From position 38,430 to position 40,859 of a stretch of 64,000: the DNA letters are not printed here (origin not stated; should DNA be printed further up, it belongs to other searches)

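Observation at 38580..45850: DedA::disulfide-oxidoreductase fusion paired with an ArsS-like radical SAM enzyme and an RND efflux pump, next to the selenium genes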

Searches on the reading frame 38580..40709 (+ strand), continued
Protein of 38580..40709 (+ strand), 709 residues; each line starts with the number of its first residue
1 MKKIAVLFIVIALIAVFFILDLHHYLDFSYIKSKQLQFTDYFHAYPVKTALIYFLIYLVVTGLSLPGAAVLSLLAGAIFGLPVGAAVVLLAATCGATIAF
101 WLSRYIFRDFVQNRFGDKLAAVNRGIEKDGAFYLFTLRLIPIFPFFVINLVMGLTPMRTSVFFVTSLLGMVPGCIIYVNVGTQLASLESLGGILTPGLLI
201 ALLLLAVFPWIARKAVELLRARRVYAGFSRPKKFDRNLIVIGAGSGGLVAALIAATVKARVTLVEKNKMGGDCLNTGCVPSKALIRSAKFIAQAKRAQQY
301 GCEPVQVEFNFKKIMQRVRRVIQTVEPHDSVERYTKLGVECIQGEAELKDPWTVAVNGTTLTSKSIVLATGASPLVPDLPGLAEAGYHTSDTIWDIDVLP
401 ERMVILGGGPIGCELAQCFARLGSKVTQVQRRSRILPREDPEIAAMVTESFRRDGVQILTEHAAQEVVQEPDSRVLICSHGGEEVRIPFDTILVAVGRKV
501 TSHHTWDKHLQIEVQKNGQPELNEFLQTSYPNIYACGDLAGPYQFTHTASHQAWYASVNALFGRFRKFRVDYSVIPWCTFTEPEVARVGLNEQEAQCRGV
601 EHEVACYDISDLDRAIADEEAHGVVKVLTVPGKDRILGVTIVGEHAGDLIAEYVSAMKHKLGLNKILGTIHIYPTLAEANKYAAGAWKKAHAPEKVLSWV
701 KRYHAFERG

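Call 63: predict_structure(alignment_id=A4)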
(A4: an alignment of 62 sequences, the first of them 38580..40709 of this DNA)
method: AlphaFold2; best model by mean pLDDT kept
length: 709 residues; sequences in the alignment: 62
mean_pLDDT: 79.4   pTM: 0.68
mean pLDDT of the five models: 79.4, 77.2, 76.5, 74.7, 73.2
residues with pLDDT >= 90: 171; 70-90: 374; 50-70: 146; < 50: 18
segments of 3 or more residues with pLDDT < 50: 674-687
pLDDT, mean of each block of 10 residues (from residue 1): 74 78 65 70 78 85 72 82 86 84 76 63 61 59 61 73 78 79 73 68 68 71 85 93 85 90 83 70 90 86 87 94 78 88 90 92 92 83 90 90 90 92 95 88 91 93 92 90 93 85 70 79 88 86 68 91 85 81 88 89 81 60 82 83 80 76 61 43 47 60 61
secondary structure, 60 per line:
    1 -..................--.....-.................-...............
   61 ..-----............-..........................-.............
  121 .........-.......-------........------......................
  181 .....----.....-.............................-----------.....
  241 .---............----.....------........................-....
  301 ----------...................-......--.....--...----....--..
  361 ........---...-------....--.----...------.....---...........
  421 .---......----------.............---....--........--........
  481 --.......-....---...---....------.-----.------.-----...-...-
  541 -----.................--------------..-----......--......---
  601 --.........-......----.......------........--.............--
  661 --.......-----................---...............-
elements in order (helices of 4 or more, strands of 3 or more residues): H2-19 H22-26 H28-44 H46-62 H68-79 H81-106 H108-129 H131-137 H145-152 H159-185 H190-194 H196-224 E236-241 H245-256 E261-265 H272-295 H297-300 H311-329 H331-336 E339-343 E346-348 E353-356 E359-368 E372-374 H382-385 E402-406 H410-421 E425-430 H441-453 E457-460 E463-470 E473-480 E483-489 E491-494 E498-500 H504-507 E533-535 H546-562 E584-589 H592-597 E603-608 H613-618 E623-629 E636-643 H646-658 H663-669 H675-690 H694-708

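Call 67: search_protein_families(library=ncbifam, max_evalue=0.01, proteins=[L004:8977-9999:+, L018:10540-11382:+, L027:10599-11447:+])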
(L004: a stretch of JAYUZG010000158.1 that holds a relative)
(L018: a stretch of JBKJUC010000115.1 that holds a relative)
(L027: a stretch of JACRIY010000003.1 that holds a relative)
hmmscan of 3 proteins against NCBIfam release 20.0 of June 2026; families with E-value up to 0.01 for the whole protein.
L004:8977-9999:+ (340 aa): 0 families

L018:10540-11382:+ (280 aa): 0 families

L027:10599-11447:+ (282 aa): 0 families

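Call 74: fold_search(model_id=the predicted structure, library=pdb)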
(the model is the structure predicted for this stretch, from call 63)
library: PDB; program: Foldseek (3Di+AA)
matches with E <= 10: 1895; with E <= 0.001: 772
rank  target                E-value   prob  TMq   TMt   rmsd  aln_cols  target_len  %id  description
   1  2eq6_A                5.5e-37  1.00  0.58  0.88   2.7       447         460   34  Crystal structure of lipoamide dehydrogenase from thermus thermophilus HB8 (released 2008-04-01)
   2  5x1y_B                1.0e-36  1.00  0.57  0.87   2.6       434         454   33  Structure of mercuric reductase from Lysinibacillus sphaericus (released 2017-10-04)
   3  5x1y_A                1.0e-36  1.00  0.56  0.86   2.7       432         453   33  Structure of mercuric reductase from Lysinibacillus sphaericus (released 2017-10-04)
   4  4ywo                  1.5e-35  1.00  0.57  0.89   5.0       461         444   30  Mercuric reductase from Metallosphaera sedula (released 2015-09-16)
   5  6uzi_D                2.3e-35  1.00  0.56  0.85   2.5       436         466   29  Crystal structure of Dihydrolipoyl dehydrogenase from Elizabethkingia anophelis NUHP1 (released 2020-01-15)
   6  1ebd_A                6.3e-35  1.00  0.57  0.88   3.1       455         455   32  DIHYDROLIPOAMIDE DEHYDROGENASE COMPLEXED WITH THE BINDING DOMAIN OF THE DIHYDROLIPOAMIDE ACETYLASE (released 1996-07-11)
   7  6uzi_A                1.2e-34  1.00  0.56  0.84   2.5       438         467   28  Crystal structure of Dihydrolipoyl dehydrogenase from Elizabethkingia anophelis NUHP1 (released 2020-01-15)
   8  6uzi_C                2.2e-34  1.00  0.56  0.84   3.3       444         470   29  Crystal structure of Dihydrolipoyl dehydrogenase from Elizabethkingia anophelis NUHP1 (released 2020-01-15)
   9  9a5h_A                2.2e-34  1.00  0.57  0.85   3.9       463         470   31  Integrative model of DLDH1-ODP2 by crosslinking MS and deep learning (released 2024-09-18)
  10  2eq7_A                2.4e-34  1.00  0.56  0.87   2.4       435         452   33  Crystal structure of lipoamide dehydrogenase from thermus thermophilus HB8 with psbdo (released 2008-04-01)
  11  6awa_A                2.9e-34  1.00  0.57  0.84   2.5       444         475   27  1.83 Angstrom Resolution Crystal Structure of Dihydrolipoyl Dehydrogenase from Pseudomonas putida in Complex with FAD  (released 2017-10-04)
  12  1zk7                  2.9e-34  1.00  0.56  0.83   3.3       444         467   32  Crystal Structure of Tn501 MerA (released 2005-07-05)
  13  4k8d                  7.2e-34  1.00  0.56  0.83   2.8       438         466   32  Crystal structure of the C558(464)A/C559(465)A double mutant of Tn501 MerA in complex with NADPH and Hg2+ (released 2013-05-22)
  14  2qae_A                7.6e-34  1.00  0.58  0.87   2.9       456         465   30  Crystal Structure Analysis of Trypanosoma cruzi Lipoamide dehydrogenase (released 2008-07-22)
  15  5tr3_A                8.0e-34  1.00  0.57  0.84   2.5       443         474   27  2.5 Angstrom Resolution Crystal Structure of Dihydrolipoyl Dehydrogenase from Pseudomonas putida in Complex with FAD. (released 2016-11-09)
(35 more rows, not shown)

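Call 85: search_dna_similar(query=window:38580-40709:+, collection=plasmids, mode=protein, max_evalue=1e-50, max_rows=25)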
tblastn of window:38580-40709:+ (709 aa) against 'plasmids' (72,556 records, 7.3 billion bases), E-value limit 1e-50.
Records with a match: 2900; places in all: 3124; records where one place covers at least 80% of the query: 91.
Best place of each record, by identity: <60% 2900.
By first word of the organism name: Klebsiella 712; Enterobacter 323; Salmonella 190; Citrobacter 168; Pseudomonas 130; Escherichia 113; Acinetobacter 103; Enterococcus 94; Phaeobacter 93; Rhizobium 92; and 187 more.
By predicted mobility (MOB-suite, as given by PLSDB): conjugative 1547; non-mobilizable 803; mobilizable 550.
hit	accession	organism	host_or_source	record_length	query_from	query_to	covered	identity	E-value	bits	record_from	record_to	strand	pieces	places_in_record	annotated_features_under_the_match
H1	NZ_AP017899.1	Sphingopyxis sp. FD7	-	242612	21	709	97%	57.6%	0e+0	759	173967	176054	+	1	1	bifunctional TVP38/TMEM64 family protein/FAD-dependent oxidoreductase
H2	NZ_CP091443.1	Pseudoalteromonas sp. CF6-2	sediment,South Sea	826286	21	709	97%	54.4%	0e+0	752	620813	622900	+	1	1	bifunctional TVP38/TMEM64 family protein/FAD-dependent oxidoreductase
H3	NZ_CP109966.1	Catenovulum adriaticum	algae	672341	21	708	97%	54.5%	0e+0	757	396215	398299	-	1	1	bifunctional TVP38/TMEM64 family protein/FAD-dependent oxidoreductase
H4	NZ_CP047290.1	Falsirhodobacter algicola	Grateloupia sp.,single cell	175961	26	709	96%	54.7%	0e+0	727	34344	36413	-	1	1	bifunctional TVP38/TMEM64 family protein/FAD-dependent oxidoreductase | CDP-alcohol phosphatidyltransferase family protein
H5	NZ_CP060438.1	Pseudooceanicola algae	whole organism,marine macroalga Fucus ...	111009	26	709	96%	54.5%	0e+0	722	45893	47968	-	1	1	bifunctional TVP38/TMEM64 family protein/FAD-dependent oxidoreductase | CDP-alcohol phosphatidyltransferase family protein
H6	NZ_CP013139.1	Pseudoalteromonas sp. Bsw20308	seawater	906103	21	709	97%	53.9%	0e+0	749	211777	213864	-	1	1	bifunctional TVP38/TMEM64 family protein/FAD-dependent oxidoreductase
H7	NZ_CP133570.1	Pseudoalteromonas sp. HL-AS1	sediment core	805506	21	709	97%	53.7%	0e+0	741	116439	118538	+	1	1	FAD-dependent oxidoreductase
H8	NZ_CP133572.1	Pseudoalteromonas sp. HL-AS2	sediment core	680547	21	709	97%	53.6%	0e+0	739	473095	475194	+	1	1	FAD-dependent oxidoreductase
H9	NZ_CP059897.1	Ciceribacter thiooxidans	mixed culture,soil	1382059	46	709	94%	55.6%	0e+0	728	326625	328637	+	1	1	none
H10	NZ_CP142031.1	Pseudoalteromonas sp. CuT4-3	whole organism,deep-sea sediment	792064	21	709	97%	53.3%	0e+0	738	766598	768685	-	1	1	bifunctional TVP38/TMEM64 family protein/FAD-dependent oxidoreductase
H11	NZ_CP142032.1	Pseudoalteromonas sp. CuT4-3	whole organism,deep-sea sediment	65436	21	709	97%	53.3%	0e+0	738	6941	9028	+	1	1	bifunctional TVP38/TMEM64 family protein/FAD-dependent oxidoreductase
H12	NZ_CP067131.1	Paracoccus seriniphilus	cell culture,washing water of Bugula ...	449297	26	709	96%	53.3%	0e+0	702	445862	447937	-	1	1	bifunctional TVP38/TMEM64 family protein/FAD-dependent oxidoreductase | CDP-alcohol phosphatidyltransferase family protein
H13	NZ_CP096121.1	Acinetobacter portensis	milking environment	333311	23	708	97%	52.8%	0e+0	726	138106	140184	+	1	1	bifunctional TVP38/TMEM64 family protein/FAD-dependent oxidoreductase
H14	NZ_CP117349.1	Salmonella enterica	Bos taurus,Large intestine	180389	24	709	97%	52.2%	0e+0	699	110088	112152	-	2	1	none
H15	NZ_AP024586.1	Citrobacter amalonaticus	-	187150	24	709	97%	52.2%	0e+0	694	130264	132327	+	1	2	bifunctional TVP38/TMEM64 family protein/FAD-dependent oxidoreductase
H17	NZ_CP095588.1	Klebsiella pneumoniae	Homo sapiens,Pure culture one microbial ...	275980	24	709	97%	52.2%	0e+0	694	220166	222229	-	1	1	bifunctional TVP38/TMEM64 family protein/FAD-dependent oxidoreductase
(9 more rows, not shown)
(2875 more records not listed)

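Call 86: get_annotated_region(hit=H17, flank=9000)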
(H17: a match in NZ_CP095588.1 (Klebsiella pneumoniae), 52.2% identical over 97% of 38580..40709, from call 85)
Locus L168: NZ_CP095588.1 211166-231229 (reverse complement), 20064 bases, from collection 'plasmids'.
description: Klebsiella pneumoniae strain b78b plasmid p_b78b_NDM5, complete sequence
organism: Klebsiella pneumoniae (NCBI taxid 573)
taxonomy: Bacteria; Pseudomonadota; Gammaproteobacteria; Enterobacterales; Enterobacteriaceae; Klebsiella; Klebsiella pneumoniae
host: -; source: Homo sapiens,Pure culture one microbial species,blood; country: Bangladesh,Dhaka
typing (MOB-suite, as given by PLSDB): conjugative; replicon IncC,IncFIA,IncFIC; relaxase MOBF,MOBH,MOBH; mating-pair formation MPF_F
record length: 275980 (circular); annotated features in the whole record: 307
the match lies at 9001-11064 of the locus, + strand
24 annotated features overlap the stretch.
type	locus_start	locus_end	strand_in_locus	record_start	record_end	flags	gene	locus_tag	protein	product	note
CDS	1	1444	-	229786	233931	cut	-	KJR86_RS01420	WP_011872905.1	RHS repeat-associated core domain-containing protein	-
CDS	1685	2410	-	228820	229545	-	-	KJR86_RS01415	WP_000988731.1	hypothetical protein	-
CDS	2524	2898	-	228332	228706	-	-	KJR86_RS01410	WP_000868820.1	hypothetical protein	-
CDS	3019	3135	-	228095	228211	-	-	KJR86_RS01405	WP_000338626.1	hypothetical protein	-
CDS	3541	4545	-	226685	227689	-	-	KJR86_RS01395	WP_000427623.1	IS110-like element IS4321 family transposase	GO:0006313 - DNA transposition [Evidence IEA]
CDS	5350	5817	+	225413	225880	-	-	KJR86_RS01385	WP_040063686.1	DUF6789 family protein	-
CDS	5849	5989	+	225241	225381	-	-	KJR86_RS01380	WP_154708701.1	hypothetical protein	-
CDS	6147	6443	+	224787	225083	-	-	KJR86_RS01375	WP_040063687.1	DUF2282 domain-containing protein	-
CDS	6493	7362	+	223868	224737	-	-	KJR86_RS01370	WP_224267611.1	DUF692 domain-containing protein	-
CDS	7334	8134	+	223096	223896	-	-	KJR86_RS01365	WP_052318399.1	DNA-binding domain-containing protein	-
CDS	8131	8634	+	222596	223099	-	-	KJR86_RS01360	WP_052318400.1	DoxX family protein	-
CDS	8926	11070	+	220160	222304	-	-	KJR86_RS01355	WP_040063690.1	bifunctional TVP38/TMEM64 family protein/FAD-dependent oxidoreductase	-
CDS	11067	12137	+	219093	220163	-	-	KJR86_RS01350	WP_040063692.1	FAD-dependent oxidoreductase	-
CDS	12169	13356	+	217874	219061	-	-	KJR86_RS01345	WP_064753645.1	ABC transporter substrate-binding protein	-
CDS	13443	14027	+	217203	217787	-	-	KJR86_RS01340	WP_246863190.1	hypothetical protein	-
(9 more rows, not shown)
